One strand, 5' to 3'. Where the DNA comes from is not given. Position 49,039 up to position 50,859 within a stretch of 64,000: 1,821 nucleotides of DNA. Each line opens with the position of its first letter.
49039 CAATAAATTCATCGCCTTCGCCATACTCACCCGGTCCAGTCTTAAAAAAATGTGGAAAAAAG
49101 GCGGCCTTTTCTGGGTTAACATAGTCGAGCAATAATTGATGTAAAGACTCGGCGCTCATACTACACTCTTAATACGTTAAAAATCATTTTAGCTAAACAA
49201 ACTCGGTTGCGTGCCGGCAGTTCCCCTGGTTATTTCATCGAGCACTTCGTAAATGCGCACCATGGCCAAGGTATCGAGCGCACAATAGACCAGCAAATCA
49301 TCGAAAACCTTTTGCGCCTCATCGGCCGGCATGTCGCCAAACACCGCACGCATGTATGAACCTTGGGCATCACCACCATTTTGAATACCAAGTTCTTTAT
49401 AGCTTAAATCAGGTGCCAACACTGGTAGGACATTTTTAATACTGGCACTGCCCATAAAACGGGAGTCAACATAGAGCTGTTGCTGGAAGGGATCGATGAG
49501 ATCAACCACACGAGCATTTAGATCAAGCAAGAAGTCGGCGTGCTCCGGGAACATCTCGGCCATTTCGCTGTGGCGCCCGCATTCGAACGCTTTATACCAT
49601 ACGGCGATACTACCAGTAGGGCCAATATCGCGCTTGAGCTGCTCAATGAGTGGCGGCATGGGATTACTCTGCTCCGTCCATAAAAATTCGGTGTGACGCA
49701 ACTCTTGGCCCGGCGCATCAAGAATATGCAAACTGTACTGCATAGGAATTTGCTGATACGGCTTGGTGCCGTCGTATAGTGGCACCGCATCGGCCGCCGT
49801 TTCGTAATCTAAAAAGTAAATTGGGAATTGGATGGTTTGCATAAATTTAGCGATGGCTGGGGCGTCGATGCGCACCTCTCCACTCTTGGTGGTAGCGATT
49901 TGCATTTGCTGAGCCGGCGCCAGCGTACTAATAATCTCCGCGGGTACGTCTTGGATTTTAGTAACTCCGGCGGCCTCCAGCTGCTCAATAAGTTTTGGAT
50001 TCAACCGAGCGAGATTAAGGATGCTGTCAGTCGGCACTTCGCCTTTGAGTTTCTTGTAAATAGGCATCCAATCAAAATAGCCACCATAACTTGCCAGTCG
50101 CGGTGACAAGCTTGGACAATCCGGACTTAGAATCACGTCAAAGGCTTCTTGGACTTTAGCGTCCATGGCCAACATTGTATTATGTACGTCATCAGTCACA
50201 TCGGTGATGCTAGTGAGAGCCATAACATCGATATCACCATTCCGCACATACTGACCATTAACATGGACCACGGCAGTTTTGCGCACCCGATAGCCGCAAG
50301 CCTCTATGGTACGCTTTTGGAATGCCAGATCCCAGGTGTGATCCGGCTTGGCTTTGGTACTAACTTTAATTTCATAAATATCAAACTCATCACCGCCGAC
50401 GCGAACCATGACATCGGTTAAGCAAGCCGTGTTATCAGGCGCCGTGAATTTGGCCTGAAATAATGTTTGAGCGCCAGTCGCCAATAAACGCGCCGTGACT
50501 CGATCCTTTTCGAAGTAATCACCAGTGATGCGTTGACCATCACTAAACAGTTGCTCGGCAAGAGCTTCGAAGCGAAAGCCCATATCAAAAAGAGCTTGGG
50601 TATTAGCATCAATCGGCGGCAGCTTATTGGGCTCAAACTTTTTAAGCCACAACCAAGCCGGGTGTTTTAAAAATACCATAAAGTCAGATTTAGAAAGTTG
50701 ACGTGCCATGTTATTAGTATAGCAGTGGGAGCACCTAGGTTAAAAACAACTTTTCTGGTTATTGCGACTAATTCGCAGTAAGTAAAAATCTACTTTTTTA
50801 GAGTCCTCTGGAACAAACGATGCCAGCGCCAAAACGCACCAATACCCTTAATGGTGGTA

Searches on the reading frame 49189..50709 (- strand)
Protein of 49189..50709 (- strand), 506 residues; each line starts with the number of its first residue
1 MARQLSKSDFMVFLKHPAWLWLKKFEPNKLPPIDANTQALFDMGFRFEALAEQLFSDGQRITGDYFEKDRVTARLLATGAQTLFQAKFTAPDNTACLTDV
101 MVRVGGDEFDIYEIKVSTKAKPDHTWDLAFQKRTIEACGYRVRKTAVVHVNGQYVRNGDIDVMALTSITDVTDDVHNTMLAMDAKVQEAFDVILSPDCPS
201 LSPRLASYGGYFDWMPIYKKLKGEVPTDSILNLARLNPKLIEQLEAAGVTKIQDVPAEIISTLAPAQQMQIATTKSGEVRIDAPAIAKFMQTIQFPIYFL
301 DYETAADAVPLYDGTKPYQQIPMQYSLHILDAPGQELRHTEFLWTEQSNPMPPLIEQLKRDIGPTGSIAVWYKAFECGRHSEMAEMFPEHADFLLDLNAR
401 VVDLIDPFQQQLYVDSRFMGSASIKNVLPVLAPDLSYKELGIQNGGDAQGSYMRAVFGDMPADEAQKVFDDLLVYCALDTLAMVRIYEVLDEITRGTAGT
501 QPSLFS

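Call 42: search_protein_families(library=ncbifam, proteins=[window:49189-50709:-], max_evalue=0.001)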
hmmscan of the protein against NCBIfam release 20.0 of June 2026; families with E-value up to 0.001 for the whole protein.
window:49189-50709:- (506 aa): 1 family
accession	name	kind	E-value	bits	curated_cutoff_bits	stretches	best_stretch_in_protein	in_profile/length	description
NF045869.1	UU173_fam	subfamily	1.2e-13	50.8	225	2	296-327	412-443/650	UU173 family protein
